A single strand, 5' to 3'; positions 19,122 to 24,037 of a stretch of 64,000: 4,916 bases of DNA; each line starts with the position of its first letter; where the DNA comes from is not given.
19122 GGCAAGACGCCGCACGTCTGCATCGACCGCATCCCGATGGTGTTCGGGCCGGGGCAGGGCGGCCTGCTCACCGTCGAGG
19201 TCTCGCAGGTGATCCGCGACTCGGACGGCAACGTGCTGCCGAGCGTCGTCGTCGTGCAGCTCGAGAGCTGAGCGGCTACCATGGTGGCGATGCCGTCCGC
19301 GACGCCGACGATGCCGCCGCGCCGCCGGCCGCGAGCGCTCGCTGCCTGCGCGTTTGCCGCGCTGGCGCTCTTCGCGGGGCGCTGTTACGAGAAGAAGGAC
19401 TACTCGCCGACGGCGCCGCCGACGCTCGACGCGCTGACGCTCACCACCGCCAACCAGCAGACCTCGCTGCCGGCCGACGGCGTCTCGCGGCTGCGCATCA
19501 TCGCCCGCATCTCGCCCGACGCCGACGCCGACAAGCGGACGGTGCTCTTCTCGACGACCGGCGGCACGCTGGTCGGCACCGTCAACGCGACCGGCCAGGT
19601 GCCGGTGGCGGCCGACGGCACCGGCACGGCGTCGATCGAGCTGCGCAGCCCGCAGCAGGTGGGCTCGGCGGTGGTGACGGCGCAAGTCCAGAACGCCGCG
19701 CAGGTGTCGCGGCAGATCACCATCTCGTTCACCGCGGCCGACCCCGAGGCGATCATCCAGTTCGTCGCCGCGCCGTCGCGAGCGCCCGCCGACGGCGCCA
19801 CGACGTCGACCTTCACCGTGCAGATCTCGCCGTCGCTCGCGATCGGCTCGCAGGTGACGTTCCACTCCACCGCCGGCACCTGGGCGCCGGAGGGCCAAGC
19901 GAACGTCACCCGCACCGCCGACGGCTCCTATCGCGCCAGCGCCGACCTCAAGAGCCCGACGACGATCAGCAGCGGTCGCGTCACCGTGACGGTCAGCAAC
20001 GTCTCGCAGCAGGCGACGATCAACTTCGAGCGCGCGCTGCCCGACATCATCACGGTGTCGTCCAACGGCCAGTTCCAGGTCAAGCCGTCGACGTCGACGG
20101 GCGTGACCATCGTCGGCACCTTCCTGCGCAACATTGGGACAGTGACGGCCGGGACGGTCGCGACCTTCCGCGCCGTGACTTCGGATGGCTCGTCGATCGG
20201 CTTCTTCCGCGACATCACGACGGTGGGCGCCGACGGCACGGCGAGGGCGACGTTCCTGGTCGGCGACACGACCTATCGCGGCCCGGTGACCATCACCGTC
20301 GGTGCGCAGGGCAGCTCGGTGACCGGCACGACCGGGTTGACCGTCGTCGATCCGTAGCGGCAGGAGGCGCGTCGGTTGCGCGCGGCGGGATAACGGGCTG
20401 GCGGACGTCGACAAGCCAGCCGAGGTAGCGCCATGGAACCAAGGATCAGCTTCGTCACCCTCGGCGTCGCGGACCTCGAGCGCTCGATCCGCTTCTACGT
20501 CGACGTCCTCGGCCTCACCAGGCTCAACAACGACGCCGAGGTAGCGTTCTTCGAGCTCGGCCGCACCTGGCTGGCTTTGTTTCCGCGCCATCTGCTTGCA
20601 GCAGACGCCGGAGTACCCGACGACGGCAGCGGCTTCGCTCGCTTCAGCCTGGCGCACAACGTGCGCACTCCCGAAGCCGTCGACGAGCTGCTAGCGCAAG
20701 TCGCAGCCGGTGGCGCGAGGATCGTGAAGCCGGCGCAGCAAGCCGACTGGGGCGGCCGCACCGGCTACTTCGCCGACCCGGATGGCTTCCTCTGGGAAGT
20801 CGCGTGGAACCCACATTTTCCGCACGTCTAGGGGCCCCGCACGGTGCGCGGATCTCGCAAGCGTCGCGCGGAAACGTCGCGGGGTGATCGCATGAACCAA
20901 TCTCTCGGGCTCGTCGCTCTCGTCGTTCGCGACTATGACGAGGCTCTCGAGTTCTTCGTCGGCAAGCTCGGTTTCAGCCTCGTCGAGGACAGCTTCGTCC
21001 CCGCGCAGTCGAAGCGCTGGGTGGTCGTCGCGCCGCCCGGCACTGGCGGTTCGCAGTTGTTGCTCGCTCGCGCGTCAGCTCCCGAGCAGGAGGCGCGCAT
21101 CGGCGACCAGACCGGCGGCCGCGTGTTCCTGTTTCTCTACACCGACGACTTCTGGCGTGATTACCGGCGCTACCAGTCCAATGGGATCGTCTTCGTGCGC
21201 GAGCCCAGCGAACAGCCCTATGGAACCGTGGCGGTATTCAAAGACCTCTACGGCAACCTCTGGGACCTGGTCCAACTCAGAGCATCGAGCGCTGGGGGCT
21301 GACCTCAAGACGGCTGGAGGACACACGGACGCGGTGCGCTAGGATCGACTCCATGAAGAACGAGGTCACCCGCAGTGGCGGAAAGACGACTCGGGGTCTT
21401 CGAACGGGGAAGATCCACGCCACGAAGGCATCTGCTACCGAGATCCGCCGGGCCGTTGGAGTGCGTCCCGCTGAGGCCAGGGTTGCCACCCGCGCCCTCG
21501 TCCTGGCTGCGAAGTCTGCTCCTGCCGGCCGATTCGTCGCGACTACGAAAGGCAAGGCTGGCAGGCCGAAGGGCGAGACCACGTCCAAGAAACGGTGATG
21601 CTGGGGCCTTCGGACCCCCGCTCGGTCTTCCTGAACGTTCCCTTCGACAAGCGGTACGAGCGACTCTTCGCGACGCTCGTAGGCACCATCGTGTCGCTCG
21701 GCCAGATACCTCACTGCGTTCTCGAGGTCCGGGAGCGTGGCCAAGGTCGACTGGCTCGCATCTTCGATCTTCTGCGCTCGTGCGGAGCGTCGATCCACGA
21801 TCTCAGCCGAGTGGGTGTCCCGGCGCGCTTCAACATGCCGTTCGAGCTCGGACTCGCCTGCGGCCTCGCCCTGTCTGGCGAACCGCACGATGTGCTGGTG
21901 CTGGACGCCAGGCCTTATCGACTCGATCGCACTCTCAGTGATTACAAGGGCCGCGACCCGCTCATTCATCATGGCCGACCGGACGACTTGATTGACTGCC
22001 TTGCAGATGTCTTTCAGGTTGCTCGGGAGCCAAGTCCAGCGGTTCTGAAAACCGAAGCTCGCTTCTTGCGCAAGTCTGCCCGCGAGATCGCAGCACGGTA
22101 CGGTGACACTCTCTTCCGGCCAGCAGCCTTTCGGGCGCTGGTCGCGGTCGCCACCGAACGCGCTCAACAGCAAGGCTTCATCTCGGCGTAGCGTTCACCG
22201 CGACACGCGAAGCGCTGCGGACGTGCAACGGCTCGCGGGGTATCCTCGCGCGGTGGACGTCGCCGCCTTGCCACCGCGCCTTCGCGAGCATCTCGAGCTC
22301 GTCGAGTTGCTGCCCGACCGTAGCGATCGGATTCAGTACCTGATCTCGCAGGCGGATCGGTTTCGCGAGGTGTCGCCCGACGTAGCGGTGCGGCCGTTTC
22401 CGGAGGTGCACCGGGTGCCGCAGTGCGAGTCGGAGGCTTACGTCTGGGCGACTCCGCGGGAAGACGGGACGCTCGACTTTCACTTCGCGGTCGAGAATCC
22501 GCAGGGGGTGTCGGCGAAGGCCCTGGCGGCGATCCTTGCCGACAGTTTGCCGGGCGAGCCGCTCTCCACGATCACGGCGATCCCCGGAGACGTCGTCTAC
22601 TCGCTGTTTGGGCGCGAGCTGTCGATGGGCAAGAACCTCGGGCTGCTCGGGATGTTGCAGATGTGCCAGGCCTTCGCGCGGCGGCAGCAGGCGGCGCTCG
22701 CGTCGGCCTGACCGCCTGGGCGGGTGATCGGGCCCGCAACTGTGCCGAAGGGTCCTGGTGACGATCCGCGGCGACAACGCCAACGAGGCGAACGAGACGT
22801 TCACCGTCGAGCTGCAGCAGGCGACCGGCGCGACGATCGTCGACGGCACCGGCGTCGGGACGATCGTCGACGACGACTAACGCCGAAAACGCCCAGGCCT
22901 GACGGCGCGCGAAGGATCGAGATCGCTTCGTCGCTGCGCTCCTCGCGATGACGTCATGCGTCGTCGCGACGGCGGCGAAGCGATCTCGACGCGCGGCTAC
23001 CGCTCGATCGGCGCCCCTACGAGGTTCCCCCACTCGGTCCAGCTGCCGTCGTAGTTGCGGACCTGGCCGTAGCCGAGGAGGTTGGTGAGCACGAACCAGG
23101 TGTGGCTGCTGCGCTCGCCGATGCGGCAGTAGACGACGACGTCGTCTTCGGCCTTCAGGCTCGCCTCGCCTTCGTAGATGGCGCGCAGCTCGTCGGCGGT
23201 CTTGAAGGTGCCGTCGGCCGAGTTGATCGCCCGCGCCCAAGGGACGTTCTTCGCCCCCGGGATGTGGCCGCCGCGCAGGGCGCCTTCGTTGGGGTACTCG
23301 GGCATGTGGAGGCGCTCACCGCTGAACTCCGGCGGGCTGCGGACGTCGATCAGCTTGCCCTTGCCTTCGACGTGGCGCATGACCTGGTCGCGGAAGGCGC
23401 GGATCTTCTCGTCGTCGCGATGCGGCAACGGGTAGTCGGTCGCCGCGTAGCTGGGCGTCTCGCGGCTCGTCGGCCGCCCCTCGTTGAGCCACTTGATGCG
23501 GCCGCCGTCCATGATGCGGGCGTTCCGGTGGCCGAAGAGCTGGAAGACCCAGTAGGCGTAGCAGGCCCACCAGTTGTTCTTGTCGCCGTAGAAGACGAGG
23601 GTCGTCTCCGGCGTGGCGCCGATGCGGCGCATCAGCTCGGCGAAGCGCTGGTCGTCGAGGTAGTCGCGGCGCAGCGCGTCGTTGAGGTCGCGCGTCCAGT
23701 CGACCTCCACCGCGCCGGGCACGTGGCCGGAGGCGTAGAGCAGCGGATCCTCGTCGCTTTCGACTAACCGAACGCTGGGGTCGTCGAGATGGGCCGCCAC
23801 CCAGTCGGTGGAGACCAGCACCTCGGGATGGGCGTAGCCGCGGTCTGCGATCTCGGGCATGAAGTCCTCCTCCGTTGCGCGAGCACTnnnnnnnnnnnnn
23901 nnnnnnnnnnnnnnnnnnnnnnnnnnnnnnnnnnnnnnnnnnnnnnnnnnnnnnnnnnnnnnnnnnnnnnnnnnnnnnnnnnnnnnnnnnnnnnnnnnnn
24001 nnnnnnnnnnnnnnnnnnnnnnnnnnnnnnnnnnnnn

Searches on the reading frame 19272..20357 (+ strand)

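Call 111: search_protein_families(library=pfam, proteins=[window:19272-20357:+], max_evalue=0.00001)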
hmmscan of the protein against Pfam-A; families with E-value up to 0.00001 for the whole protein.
window:19272-20357:+ (361 aa): 1 family
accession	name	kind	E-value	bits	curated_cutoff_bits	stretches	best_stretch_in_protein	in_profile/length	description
PF09134.16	Invasin_D3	-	4.2e-11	43.6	33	1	163-252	6-95/98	Invasin, domain 3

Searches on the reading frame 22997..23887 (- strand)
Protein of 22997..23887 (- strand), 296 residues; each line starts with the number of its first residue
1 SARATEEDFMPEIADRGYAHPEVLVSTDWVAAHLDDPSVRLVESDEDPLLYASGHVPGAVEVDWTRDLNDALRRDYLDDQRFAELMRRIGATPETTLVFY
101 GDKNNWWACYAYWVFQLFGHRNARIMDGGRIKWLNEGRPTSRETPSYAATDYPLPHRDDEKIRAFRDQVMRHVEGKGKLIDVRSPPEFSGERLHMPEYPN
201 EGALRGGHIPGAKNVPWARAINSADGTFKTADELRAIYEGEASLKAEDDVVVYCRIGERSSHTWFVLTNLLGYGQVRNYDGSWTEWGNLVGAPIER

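Call 112: search_protein_families(library=pfam, proteins=[window:22997-23887:-], max_evalue=0.00001)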
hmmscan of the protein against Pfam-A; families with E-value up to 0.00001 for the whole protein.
window:22997-23887:- (296 aa): 1 family
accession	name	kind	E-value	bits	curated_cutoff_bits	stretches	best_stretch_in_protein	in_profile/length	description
PF00581.25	Rhodanese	-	4.7e-33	114.1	22.2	2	168-287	4-100/102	Rhodanese-like domain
